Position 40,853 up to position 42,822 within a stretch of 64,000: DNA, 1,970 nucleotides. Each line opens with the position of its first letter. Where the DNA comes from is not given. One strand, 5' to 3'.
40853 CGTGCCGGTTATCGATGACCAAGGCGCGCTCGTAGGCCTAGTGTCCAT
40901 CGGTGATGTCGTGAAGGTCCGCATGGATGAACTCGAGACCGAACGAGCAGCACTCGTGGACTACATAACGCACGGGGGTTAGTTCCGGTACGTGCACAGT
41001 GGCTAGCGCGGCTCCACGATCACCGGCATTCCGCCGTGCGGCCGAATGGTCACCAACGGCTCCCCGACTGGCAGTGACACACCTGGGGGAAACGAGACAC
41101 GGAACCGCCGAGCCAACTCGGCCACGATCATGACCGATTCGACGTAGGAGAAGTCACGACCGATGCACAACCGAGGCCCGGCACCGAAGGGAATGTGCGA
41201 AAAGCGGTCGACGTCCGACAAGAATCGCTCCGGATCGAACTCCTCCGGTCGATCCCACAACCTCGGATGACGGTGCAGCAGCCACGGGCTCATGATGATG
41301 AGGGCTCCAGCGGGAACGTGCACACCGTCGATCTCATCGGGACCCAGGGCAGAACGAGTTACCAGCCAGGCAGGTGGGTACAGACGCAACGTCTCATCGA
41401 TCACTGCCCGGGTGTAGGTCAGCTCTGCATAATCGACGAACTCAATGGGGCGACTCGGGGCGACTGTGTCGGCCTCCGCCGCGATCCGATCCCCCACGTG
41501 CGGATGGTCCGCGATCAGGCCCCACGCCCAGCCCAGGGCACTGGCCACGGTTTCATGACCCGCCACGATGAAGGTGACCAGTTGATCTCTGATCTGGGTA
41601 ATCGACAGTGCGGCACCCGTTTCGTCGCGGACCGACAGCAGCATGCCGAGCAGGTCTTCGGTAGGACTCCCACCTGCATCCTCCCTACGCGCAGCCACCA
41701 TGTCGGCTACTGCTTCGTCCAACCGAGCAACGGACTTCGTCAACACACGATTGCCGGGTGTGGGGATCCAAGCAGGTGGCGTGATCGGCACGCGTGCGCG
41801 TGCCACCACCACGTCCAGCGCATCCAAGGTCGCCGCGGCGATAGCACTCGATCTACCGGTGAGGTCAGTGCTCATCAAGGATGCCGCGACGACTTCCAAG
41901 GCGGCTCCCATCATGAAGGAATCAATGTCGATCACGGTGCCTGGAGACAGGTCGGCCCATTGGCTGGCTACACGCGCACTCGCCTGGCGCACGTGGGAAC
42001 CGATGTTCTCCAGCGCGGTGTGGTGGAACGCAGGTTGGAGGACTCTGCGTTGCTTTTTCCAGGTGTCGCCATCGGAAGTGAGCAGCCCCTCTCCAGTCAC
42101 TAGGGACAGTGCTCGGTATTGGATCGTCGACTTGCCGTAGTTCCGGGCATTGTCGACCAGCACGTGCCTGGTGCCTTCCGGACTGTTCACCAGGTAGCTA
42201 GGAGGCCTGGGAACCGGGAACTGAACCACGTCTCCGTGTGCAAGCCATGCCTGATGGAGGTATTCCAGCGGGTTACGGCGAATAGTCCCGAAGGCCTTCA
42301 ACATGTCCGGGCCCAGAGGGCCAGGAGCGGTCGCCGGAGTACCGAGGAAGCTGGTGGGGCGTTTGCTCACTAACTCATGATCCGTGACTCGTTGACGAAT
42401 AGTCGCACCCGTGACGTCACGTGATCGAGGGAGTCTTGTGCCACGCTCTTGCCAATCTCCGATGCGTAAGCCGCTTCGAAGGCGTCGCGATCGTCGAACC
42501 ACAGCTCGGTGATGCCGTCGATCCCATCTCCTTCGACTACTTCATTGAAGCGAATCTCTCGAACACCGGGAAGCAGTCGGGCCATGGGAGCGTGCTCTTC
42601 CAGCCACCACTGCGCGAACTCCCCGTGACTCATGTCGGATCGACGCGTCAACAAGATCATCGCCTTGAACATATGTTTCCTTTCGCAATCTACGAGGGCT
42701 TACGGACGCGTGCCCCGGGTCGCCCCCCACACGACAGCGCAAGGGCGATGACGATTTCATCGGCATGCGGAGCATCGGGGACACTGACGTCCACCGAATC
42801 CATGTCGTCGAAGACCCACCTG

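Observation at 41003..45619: FO synthase (fbiC) translationally coupled to an AA_synth-family protein, an EthD protein and a CYP4-like P450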

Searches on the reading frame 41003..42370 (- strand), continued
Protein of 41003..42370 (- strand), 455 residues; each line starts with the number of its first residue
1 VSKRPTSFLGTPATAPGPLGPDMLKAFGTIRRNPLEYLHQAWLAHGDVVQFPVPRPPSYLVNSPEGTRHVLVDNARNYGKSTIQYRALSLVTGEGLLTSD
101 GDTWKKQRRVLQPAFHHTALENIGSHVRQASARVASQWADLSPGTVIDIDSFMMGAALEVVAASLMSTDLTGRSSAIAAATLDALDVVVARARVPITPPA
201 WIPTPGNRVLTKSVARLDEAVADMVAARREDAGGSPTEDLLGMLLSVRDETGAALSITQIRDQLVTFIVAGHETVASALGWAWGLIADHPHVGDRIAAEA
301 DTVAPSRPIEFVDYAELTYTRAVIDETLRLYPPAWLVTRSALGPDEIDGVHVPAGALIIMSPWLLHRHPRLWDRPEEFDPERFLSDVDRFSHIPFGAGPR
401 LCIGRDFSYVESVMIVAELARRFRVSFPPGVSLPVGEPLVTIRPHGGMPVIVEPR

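Call 81: search_solved_structures(query=window:41003-42370:-, max_evalue=1e-50, show_alignments=3)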
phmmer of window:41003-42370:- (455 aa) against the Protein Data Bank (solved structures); distinct sequences matched with E-value up to 1e-50: 4.
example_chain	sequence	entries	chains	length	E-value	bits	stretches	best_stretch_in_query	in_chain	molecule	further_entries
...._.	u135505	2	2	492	5.3e-70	239.9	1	12-439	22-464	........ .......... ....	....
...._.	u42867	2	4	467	3.5e-60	207.5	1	23-446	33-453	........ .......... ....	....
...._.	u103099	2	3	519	5.6e-52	180.5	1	37-434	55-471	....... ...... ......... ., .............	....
6l8i_A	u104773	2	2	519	3.7e-51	177.7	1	37-434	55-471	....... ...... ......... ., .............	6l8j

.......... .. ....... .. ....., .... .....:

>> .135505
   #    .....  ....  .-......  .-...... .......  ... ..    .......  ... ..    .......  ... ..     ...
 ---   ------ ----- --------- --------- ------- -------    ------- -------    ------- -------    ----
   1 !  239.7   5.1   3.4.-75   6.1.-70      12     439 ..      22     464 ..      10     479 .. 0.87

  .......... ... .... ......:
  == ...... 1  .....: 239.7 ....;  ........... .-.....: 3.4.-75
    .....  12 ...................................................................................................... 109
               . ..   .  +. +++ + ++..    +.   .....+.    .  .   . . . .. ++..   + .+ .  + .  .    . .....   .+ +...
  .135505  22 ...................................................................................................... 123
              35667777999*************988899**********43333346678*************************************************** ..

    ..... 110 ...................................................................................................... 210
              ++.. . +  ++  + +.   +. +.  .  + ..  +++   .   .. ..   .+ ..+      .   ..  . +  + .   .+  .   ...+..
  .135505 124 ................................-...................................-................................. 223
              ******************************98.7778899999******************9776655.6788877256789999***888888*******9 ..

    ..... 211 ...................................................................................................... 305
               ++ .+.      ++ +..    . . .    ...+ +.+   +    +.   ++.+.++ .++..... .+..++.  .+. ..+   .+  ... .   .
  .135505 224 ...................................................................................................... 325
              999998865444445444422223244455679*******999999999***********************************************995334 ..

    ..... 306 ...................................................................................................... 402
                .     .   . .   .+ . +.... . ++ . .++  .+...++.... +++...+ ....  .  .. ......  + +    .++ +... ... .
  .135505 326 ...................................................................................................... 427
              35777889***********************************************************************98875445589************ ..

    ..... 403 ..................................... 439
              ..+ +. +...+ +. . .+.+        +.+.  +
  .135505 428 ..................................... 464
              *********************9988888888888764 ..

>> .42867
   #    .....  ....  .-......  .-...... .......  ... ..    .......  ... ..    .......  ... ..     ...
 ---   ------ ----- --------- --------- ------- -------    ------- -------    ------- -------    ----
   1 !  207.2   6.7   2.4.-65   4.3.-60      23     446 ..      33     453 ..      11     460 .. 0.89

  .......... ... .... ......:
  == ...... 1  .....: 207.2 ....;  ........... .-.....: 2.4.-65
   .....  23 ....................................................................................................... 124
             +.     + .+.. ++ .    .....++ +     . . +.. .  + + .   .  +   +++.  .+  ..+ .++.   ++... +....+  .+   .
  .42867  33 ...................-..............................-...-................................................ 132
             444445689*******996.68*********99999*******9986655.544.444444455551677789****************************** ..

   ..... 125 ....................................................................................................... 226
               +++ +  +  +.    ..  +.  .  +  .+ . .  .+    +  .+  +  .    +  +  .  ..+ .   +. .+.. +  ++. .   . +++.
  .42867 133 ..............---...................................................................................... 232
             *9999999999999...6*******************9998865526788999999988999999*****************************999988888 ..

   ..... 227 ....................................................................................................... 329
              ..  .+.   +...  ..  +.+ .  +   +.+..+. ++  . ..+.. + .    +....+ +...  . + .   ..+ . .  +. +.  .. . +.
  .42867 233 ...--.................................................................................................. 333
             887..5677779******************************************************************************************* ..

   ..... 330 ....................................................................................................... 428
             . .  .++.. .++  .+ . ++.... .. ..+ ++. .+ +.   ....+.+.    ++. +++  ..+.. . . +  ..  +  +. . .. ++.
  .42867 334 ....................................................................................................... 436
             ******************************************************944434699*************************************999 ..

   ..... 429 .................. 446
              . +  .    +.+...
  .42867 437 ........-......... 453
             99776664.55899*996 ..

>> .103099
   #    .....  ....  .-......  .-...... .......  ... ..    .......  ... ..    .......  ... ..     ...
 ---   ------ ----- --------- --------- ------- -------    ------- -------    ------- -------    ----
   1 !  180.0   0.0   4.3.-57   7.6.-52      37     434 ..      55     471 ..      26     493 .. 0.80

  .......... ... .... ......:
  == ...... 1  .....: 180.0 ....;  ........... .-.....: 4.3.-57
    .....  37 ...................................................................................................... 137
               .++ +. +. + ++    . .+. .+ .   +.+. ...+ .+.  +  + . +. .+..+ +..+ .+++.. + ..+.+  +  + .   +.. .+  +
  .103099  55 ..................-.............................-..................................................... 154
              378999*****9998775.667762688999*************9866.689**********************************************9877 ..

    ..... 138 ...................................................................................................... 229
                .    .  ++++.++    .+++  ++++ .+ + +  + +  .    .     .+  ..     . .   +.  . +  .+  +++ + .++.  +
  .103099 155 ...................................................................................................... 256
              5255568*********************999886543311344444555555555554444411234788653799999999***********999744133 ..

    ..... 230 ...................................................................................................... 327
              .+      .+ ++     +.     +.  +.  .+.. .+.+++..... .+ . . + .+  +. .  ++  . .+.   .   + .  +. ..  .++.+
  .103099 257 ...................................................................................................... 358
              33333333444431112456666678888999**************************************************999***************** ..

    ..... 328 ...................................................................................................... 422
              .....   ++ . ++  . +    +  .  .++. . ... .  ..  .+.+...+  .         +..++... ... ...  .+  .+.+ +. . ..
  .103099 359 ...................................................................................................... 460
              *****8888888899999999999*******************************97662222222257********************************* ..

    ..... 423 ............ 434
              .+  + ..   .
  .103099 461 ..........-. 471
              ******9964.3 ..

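Call 86: find_related_loci(query=A4, collection=metagenome_contigs, flank=6000)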
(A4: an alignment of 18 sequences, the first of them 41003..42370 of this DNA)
Query A4 (455 aa) in metagenome_contigs; peptide patterns used: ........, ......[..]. (x = any residue, [..] = any of these).
264 stretches matched a pattern; 197 encode a relative of the query (tblastn E <= 1e-3); the best 80 are kept; 80 distinct loci.
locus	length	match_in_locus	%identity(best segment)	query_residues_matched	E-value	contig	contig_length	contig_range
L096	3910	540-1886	76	3-455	0e+0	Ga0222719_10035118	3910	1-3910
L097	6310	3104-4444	75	5-455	0e+0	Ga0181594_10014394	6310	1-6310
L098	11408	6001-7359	73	1-455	0e+0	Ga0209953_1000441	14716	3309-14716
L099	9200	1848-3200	73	1-455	0e+0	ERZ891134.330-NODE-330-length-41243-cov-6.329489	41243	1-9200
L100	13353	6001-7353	74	1-455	0e+0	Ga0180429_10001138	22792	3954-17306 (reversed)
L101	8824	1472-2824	74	1-455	0e+0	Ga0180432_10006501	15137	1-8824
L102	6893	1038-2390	74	1-455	0e+0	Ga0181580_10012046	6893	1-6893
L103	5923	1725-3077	75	1-455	0e+0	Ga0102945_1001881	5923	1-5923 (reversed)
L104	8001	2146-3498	74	1-455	0e+0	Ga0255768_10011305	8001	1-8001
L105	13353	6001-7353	71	1-455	0e+0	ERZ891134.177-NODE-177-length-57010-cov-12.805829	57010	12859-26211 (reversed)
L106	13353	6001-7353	72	1-455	0e+0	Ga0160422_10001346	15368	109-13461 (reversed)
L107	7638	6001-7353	74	1-455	0e+0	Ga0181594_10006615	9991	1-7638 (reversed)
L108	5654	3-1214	76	48-455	0e+0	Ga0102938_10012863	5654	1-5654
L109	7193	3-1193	75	55-455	0e+0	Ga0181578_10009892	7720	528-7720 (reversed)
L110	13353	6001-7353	72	1-455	0e+0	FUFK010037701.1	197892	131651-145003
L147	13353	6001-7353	56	8-455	3e-154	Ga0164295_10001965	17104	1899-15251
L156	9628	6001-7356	55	7-455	7e-150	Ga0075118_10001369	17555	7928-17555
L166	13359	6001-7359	52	3-455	7e-142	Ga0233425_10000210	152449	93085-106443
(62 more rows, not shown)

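Call 93: search_protein_families(library=pfam, proteins=[L147:5117-5923:+, L147:3352-4662:-, L156:3423-5945:+, L156:10-3423:+, L166:4546-5976:+, L166:4313-5578:+, L166:1464-4304:-], max_evalue=0.0001)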
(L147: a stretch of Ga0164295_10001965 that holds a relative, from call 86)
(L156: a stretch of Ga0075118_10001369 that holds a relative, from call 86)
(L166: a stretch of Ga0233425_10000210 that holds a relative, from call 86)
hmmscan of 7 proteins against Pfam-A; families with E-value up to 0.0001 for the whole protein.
L147:5117-5923:+ (268 aa): 2 families
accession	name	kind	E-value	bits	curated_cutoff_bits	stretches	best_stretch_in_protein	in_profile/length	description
PF13472.12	Lipase_GDSL_2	-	1.1e-23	85.1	32.9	1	85-252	1-176/178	GDSL-like Lipase/Acylhydrolase family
PF00657.28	Lipase_GDSL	-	1.2e-10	42.4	23.6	1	83-256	1-205/208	GDSL-like Lipase/Acylhydrolase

L147:3352-4662:- (436 aa): 1 family
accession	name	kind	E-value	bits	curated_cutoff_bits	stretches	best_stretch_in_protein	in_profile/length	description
PF02417.20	Chromate_transp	-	3.2e-70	235.9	28.6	2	15-174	7-166/166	Chromate transporter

L156:3423-5945:+ (840 aa): 3 families
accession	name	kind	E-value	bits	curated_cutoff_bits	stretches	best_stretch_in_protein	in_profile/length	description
PF19291.4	TREH_N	-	2.1e-63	213.8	23.1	1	244-452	2-207/211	Trehalase-like, N-terminal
PF00723.27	Glyco_hydro_15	-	1.5e-55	189.3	22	1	475-829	9-426/427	Glycosyl hydrolases family 15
PF02358.22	Trehalose_PPase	-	4.1e-31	108.3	27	1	18-208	1-203/235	Trehalose-phosphatase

L156:10-3423:+ (1137 aa): 7 families
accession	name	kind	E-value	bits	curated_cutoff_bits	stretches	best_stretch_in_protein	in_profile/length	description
PF02786.22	CPSase_L_D2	-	1.3e-65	221.3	19.8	1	115-333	1-210/211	Carbamoyl-phosphate synthase L chain, ATP binding domain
PF02436.23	PYC_OADA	-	8e-48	163.3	27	1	828-1019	1-199/201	Conserved carboxylase domain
PF00289.28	Biotin_carb_N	-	7.6e-39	133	25.5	1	2-110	3-110/110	Biotin carboxylase, N-terminal domain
PF02785.25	Biotin_carb_C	-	3.9e-35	120.7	32.4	1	349-455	1-107/108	Biotin carboxylase C-terminal domain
PF00364.28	Biotin_lipoyl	-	1.8e-11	44.2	22.1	1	1073-1136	9-73/73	Biotin-requiring enzyme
PF00682.25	HMGL-like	-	1e-07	32.1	29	1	680-803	131-256/260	HMGL-like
PF07478.18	Dala_Dala_lig_C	-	2.6e-05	24.2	24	1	143-223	28-101/204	D-ala D-ala ligase C-terminus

L166:4546-5976:+ (476 aa): 0 families

L166:4313-5578:+ (421 aa): 5 families
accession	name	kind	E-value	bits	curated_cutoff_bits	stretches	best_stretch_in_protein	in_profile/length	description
PF00004.35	AAA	-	4.1e-24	85.9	21.2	1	197-325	1-130/131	ATPase family associated with various cellular activities (AAA)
PF00583.31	Acetyltransf_1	-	8.9e-08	32.9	20.7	1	40-107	29-98/116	Acetyltransferase (GNAT) family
PF13508.13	Acetyltransf_7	-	3.9e-06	27.6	27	1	47-101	6-62/84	Acetyltransferase (GNAT) domain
PF07728.20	AAA_5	-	4e-05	24.1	22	0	197-226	2-32/139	AAA domain (dynein-related subfamily)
PF13521.12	AAA_28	-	4.9e-05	24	27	0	197-224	2-29/164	AAA domain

L166:1464-4304:- (946 aa): 0 families

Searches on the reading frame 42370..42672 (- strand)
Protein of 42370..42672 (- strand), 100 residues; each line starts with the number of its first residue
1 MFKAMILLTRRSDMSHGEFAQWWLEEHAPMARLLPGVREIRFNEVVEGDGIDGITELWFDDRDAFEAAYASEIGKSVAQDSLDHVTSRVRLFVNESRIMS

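Call 8: search_protein_families(library=pfam, proteins=[window:42370-42672:-])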
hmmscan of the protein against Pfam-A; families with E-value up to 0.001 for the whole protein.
window:42370-42672:- (100 aa): 1 family
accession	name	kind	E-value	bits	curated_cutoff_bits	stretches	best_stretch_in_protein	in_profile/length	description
PF07110.17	EthD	-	6e-11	43.8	22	1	12-81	2-89/96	EthD domain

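Call 9: search_protein_families(library=ncbifam, proteins=[window:42370-42672:-])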
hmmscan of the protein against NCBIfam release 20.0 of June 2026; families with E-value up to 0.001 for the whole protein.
window:42370-42672:- (100 aa): 1 family
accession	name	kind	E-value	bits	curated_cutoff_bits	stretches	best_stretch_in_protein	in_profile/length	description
TIGR02118.1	TIGR02118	subfamily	1.2e-12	48.4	30.5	1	2-96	1-100/103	EthD family reductase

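Call 20: search_solved_structures(query=window:42370-42672:-, max_evalue=1)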
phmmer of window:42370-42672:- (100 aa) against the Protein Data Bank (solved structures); distinct sequences matched with E-value up to 1: 3.
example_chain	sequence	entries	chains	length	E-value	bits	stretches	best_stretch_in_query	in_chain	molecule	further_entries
2ftr_A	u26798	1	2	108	1.6e-05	28.6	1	17-95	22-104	BH0200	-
3hfk_A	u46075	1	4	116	0.24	15.3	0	2-80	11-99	4-methylmuconolactone methylisomerase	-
3hds_A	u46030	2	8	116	0.25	15.2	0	2-80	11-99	4-methylmuconolactone methylisomerase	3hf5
